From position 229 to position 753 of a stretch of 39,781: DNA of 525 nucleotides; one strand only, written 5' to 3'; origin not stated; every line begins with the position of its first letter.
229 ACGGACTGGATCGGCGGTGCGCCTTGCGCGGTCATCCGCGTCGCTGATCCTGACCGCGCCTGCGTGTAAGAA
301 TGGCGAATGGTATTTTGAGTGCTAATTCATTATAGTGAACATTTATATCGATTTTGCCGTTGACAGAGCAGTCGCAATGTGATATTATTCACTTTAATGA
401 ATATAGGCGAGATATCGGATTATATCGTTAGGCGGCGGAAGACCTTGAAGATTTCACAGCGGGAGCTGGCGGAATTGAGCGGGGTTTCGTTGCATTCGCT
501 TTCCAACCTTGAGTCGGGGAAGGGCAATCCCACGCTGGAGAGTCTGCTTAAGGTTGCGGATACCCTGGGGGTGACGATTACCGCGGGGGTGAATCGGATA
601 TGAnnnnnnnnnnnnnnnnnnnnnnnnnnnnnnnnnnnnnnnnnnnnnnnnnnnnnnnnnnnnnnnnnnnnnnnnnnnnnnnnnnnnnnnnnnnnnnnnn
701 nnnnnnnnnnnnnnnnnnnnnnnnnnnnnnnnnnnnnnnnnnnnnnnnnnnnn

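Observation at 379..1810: HipBST-like tripartite kinase toxin-antitoxin module with permuted gene order (HTH, then kinase, then HipA N-subdomain)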

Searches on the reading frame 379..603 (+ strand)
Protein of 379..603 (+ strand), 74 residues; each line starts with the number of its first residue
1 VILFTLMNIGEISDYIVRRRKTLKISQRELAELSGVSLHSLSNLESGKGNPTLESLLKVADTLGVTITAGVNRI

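Call 3: search_protein_families(library=pfam, proteins=[window:379-603:+], max_evalue=1)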
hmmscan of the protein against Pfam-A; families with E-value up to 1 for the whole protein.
window:379-603:+ (74 aa): 11 families
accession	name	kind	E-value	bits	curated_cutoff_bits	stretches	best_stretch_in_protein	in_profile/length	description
PF01381.28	HTH_3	-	1.1e-14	54.6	23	1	18-68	3-53/55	Helix-turn-helix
PF12844.13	HTH_19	-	1.3e-08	35.1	30.2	1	20-72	8-60/64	Helix-turn-helix domain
PF13560.12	HTH_31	-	9.8e-08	32.6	27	1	18-66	8-57/64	Helix-turn-helix domain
PF13443.12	HTH_26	-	5.3e-07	30.2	22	1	21-67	7-54/63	Cro/C1-type HTH DNA-binding domain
PF15731.11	MqsA_antitoxin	-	3.1e-05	24.6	30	1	13-58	71-118/131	Antitoxin component of bacterial toxin-antitoxin system, MqsA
PF13744.12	HTH_37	-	0.00067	19.9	27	1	14-68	21-76/80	Helix-turn-helix domain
PF07022.19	Phage_CI_repr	-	0.00087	20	22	1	16-67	3-54/65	Bacteriophage CI repressor helix-turn-helix domain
PF13545.12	HTH_Crp_2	-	0.03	14.7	27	1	20-43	18-41/70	Crp-like helix-turn-helix domain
PF20432.4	Xre-like-HTH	-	0.092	13.5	25.8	1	22-48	21-47/63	Antitoxin Xre-like helix-turn-helix domain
PF13412.12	HTH_24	-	0.12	12.4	21.9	1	25-38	18-31/48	Winged helix-turn-helix DNA-binding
PF13413.12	HTH_25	-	0.13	12.5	24.6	1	17-47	3-33/62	Helix-turn-helix domain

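Call 4: search_protein_families(library=ncbifam, proteins=[window:379-603:+], max_evalue=1)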
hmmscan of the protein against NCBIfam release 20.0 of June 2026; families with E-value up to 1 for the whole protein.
window:379-603:+ (74 aa): 23 families
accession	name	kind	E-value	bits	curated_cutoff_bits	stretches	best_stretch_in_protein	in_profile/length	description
TIGR03070.1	couple_hipB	subfamily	2.8e-16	59.2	71.65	1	11-66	2-57/58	type II toxin-antitoxin system Y4mF family antitoxin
NF041951.1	phage_RstR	subfamily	8.1e-11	42.2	80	1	12-67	3-58/108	RstR family transcriptional repressor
NF006015.0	PRK08154.1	subfamily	1.2e-08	34.4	204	1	13-68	32-87/314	anaerobic benzoate catabolism transcriptional regulator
NF007257.0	PRK09706.1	subfamily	1.8e-08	34.3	101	1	11-66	5-60/135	transcriptional repressor DicA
NF010465.0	PRK13890.1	equivalog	8.2e-08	32.4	96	1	18-67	12-61/121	conjugal transfer protein TrbA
NF003162.0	PRK04140.1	equivalog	1.1e-06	27.9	263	1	15-72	130-187/317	transcriptional regulator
NF007408.0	PRK09943.1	equivalog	3.2e-06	26.8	211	1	16-67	12-63/185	HTH-type transcriptional regulator PuuR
TIGR03830.1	CxxCG_CxxCG_HTH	subfamily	1.8e-05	24.5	61.8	1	13-61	67-117/127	type II TA system antitoxin MqsA family protein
NF046032.1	TransRegSlrRBacil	equivalog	2.9e-05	24.2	250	1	16-68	8-59/149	HTH-type transcriptional regulator SlrR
TIGR02684.1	dnstrm_HI1420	hypoth_equivalog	0.00018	21.6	53.7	1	28-69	47-88/89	addiction module antidote protein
NF007271.0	PRK09726.1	equivalog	0.0002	21.3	79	1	19-69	20-70/88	type II toxin-antitoxin system antitoxin HipB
TIGR00270.2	TIGR00270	equivalog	0.00043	20.1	110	1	14-71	78-135/159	multiprotein bridging factor aMBF1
NF041265.1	NadS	equivalog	0.003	17.8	60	1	20-53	39-72/94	NadS family protein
NF047948.1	male_kill_WMK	equivalog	0.0031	17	300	1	22-68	173-219/300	WO male-killing family protein Wmk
NF041575.1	antitoxPezA_Strep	equivalog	0.0079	16.2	290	1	12-55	2-45/158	type II toxin-antitoxin system antitoxin PezA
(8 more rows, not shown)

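Call 61: search_protein_families(library=padloc, proteins=[window:397-600:+], max_evalue=0.01)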
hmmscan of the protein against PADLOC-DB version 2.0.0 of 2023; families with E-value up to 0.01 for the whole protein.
window:397-600:+ (68 aa): 16 families
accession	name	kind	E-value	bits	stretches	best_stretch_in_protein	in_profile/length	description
PDLC02926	HTH_VI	-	2.2e-10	38.6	1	6-61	2-57/92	-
PDLC03952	RmrA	-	2.1e-06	24.9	1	10-60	27-77/395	-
PDLC04142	capH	-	4.3e-06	25.7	1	10-61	11-62/103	capH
PDLC03949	RmrA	-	8.4e-06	22.9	1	14-60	11-57/363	-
PDLC03951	RmrA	-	2.9e-05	21.2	1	10-60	13-63/400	-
PDLC03665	Control_protein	-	6.5e-05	21.1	1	13-61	17-65/77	control protein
PDLC03947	RmrA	-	7.2e-05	19.8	1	10-58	16-64/383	-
PDLC03946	RmrA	-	0.00016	18.5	1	13-58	10-55/357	-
PDLC03954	RmrA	-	0.00019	18.5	1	14-62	19-67/380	-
PDLC03671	Control_protein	-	0.00045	18.4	1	1-61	9-70/84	control protein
PDLC03944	RmrA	-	0.00045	17.4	1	17-58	18-59/384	-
PDLC03953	RmrA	-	0.0011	16.3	1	8-59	8-59/373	-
PDLC04775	PDC-M69A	-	0.0015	17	1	8-62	10-64/113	-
PDLC03664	Control_protein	-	0.0044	15.4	1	15-59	23-67/74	control protein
PDLC03536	REase_II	-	0.0055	14.4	1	10-61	15-66/237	Type II restriction enzyme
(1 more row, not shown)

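Call 62: search_protein_families(library=phrogs, proteins=[window:397-600:+], max_evalue=0.001)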
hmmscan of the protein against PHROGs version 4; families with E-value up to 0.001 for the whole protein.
window:397-600:+ (68 aa): 21 families
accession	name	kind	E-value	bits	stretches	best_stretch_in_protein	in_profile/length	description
phrog_8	-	transcription regulation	8e-13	49.5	1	5-61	161-212/346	transcriptional regulator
phrog_1373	-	transcription regulation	2.8e-12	47.9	1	6-62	64-120/166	transcriptional regulator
phrog_5823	-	transcription regulation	7.5e-10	39.5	1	6-62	7-64/404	transcriptional regulator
phrog_3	-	transcription regulation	1e-09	39.7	1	6-61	89-140/430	transcriptional repressor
phrog_4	-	transcription regulation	2e-08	34.6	1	6-61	137-188/400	transcriptional repressor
phrog_7241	-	transcription regulation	8.7e-08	33.3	1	13-61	69-117/122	transcriptional regulator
phrog_2439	-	transcription regulation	4e-07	30.2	1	7-61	9-63/367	transcriptional regulator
phrog_2104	-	unknown function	5.1e-07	30.8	1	10-61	44-97/103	-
phrog_7126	-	DNA, RNA and nucleotide metabolism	5.6e-07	30.5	1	9-62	22-75/120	HTH DNA binding protein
phrog_4583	-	transcription regulation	7.3e-07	30.1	1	5-63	10-68/81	transcriptional repressor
phrog_2328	-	transcription regulation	2.2e-06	28.5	1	14-61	24-71/128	transcriptional repressor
phrog_18104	-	transcription regulation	4.2e-06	27.6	1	24-58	19-53/57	transcriptional regulator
phrog_4268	-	transcription regulation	5.5e-06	27.5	1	22-64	50-92/96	transcriptional repressor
phrog_4836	-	transcription regulation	5.8e-06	27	1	9-60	79-130/194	CII-like regulator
phrog_2339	-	DNA, RNA and nucleotide metabolism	2e-05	25.5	1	10-63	30-84/98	HTH DNA binding protein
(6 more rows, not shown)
